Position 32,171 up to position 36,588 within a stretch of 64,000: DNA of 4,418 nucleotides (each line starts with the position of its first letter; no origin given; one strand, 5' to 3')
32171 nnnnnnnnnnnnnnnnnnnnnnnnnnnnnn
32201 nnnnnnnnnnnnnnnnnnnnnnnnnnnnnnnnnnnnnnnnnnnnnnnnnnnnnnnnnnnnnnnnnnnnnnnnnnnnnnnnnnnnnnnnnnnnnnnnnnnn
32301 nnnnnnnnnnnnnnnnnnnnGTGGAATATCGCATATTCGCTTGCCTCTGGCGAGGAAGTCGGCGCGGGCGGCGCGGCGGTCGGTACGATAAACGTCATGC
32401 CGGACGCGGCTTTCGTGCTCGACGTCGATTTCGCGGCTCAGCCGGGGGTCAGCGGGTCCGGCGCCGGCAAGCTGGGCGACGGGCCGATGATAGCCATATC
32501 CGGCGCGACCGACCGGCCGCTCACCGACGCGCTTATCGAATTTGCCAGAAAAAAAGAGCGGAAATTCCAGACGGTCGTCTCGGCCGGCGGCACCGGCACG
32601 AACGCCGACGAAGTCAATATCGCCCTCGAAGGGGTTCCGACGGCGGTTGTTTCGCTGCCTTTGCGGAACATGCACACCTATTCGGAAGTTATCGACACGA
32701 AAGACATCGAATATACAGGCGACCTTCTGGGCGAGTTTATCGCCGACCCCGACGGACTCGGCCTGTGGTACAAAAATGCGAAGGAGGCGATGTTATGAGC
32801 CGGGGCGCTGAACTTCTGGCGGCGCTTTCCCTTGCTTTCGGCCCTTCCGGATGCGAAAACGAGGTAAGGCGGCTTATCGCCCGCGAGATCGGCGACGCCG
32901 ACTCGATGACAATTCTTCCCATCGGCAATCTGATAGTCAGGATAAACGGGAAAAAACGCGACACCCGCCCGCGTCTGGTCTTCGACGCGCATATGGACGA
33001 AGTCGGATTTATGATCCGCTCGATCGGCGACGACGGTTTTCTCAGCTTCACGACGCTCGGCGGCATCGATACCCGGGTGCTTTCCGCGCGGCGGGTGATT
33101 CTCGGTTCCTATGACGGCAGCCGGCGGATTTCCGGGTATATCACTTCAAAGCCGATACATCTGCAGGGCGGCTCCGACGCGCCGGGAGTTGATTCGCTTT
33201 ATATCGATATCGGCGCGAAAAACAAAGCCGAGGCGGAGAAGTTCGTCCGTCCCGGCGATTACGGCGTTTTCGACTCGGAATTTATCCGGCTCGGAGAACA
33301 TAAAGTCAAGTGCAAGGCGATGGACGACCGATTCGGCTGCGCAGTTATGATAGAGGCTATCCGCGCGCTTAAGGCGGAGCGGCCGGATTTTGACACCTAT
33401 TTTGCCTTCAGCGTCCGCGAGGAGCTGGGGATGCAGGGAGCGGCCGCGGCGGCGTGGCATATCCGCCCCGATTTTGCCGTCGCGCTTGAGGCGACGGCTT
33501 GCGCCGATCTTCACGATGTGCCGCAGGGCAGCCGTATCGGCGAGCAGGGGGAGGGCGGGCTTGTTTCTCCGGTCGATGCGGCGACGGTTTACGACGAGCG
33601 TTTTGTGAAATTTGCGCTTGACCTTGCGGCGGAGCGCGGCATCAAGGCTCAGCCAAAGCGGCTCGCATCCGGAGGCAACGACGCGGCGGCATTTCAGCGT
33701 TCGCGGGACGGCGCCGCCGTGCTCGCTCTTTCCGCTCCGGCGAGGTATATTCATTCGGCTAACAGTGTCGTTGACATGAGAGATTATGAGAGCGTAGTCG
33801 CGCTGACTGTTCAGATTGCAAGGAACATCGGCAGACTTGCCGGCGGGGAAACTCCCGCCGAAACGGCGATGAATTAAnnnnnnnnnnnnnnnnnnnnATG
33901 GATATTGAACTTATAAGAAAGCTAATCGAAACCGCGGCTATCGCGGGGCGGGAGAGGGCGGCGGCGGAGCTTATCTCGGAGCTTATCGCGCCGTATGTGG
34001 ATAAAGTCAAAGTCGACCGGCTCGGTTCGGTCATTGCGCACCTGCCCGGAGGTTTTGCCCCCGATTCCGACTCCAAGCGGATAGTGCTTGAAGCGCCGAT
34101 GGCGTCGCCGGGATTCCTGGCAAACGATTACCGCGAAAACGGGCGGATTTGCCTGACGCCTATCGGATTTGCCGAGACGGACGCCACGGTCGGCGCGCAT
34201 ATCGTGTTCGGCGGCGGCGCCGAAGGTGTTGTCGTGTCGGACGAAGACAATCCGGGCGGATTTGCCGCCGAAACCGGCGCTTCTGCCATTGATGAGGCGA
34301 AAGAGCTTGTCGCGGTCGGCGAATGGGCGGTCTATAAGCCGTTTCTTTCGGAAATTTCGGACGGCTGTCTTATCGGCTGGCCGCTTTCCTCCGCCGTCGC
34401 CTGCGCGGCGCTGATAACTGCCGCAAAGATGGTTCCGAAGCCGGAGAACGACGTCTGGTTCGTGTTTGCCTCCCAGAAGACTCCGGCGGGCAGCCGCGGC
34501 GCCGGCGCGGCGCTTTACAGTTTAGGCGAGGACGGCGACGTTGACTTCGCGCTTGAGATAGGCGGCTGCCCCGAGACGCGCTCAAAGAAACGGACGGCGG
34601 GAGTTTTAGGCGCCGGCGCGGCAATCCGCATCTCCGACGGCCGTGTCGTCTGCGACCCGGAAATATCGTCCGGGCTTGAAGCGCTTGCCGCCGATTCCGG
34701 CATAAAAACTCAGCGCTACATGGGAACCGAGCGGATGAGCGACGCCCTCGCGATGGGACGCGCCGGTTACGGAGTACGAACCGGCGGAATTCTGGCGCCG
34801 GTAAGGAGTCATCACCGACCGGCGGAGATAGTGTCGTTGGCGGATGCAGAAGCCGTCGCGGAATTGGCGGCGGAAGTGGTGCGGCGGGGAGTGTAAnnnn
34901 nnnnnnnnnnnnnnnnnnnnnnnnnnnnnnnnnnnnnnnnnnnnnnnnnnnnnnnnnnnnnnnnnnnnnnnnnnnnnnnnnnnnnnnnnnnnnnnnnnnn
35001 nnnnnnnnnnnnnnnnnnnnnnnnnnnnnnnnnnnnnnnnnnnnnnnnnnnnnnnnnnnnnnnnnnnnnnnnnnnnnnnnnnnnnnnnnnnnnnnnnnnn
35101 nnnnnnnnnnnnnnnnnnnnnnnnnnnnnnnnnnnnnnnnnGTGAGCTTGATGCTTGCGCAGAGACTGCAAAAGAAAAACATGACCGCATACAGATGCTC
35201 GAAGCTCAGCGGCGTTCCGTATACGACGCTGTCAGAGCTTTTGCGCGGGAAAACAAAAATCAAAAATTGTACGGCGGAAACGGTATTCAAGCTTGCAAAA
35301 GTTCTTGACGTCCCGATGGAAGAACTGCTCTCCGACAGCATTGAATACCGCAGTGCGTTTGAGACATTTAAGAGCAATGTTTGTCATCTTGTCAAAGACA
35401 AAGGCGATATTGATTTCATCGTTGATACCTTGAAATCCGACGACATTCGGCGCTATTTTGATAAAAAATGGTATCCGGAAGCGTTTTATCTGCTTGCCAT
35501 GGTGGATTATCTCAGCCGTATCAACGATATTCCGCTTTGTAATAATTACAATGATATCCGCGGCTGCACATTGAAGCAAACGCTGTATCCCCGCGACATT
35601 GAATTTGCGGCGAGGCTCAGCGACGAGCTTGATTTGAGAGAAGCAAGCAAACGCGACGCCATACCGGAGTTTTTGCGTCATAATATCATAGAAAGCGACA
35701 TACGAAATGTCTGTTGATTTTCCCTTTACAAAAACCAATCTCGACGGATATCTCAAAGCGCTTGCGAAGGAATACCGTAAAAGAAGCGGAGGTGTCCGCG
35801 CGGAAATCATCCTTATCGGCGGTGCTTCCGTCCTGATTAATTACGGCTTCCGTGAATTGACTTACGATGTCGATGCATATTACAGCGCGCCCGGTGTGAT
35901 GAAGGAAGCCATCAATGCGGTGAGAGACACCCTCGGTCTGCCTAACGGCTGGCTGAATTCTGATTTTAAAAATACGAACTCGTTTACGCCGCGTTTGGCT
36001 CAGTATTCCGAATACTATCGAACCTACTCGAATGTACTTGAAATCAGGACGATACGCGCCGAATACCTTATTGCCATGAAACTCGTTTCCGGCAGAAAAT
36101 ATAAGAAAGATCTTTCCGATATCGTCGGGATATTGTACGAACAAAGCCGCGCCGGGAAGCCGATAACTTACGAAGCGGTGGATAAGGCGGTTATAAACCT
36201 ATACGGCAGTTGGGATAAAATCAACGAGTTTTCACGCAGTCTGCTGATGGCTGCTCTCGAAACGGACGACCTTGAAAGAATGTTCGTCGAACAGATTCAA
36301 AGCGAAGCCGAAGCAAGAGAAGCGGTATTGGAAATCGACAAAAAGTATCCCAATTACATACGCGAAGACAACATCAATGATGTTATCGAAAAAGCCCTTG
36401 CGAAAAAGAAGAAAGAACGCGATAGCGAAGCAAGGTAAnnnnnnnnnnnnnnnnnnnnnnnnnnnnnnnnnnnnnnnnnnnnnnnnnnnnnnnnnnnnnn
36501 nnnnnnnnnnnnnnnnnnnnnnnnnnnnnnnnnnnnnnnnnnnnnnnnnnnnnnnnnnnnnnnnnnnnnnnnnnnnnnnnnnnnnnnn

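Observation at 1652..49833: Modular hairpin-train intergenic repeat family whose core stem covaries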

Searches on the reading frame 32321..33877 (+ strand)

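Call 90: search_protein_families(library=pfam, proteins=[window:32321-33877:+])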
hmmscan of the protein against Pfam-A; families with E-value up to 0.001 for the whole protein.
window:32321-33877:+ (518 aa): 3 families
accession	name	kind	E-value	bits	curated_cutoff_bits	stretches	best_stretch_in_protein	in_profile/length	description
PF05343.19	Peptidase_M42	-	5e-83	279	23.2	1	202-495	1-292/292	M42 glutamyl aminopeptidase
PF04389.22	Peptidase_M28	-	2e-09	37.9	21.3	1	333-485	30-175/193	Peptidase family M28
PF01546.33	Peptidase_M20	-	2.1e-09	38.1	24.6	1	332-501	32-205/206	Peptidase family M20/M25/M40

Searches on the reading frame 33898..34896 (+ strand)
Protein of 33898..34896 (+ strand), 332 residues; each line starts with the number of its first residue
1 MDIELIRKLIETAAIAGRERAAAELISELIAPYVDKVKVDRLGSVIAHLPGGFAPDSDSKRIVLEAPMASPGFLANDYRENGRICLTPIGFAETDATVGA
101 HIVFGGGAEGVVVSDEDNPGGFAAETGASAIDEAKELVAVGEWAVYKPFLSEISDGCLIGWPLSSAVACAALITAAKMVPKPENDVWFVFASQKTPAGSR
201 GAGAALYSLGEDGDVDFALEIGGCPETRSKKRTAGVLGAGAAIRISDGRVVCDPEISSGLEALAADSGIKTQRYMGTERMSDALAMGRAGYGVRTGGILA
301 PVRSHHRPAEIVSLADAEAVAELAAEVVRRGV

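Call 37: search_protein_families(library=pfam, proteins=[window:33898-34896:+], max_evalue=0.001)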
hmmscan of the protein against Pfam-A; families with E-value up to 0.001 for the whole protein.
window:33898-34896:+ (332 aa): 1 family
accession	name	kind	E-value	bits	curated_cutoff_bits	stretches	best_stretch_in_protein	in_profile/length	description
PF05343.19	Peptidase_M42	-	5.4e-27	95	23.2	1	43-323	1-292/292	M42 glutamyl aminopeptidase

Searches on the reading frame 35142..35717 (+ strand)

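Call 37: search_protein_families(library=pfam, proteins=[window:35142-35717:+], max_evalue=0.001)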
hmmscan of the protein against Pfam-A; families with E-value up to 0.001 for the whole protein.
window:35142-35717:+ (191 aa): 2 families
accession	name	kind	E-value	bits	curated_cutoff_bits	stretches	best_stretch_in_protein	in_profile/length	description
PF13443.12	HTH_26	-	2.8e-07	31.1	22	1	5-64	2-59/63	Cro/C1-type HTH DNA-binding domain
PF01381.28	HTH_3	-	2.9e-07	30.9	23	1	5-62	1-55/55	Helix-turn-helix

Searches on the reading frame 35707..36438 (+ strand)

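Call 37: search_protein_families(library=pfam, proteins=[window:35707-36438:+], max_evalue=0.001)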
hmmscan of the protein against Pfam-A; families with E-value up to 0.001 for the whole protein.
window:35707-36438:+ (243 aa): 1 family
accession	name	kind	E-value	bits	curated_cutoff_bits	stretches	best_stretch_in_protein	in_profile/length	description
PF19502.5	DUF6036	-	3.5e-09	37.1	23.6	1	19-140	6-116/164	Nucleotidyltransferase of unknown function (DUF6036)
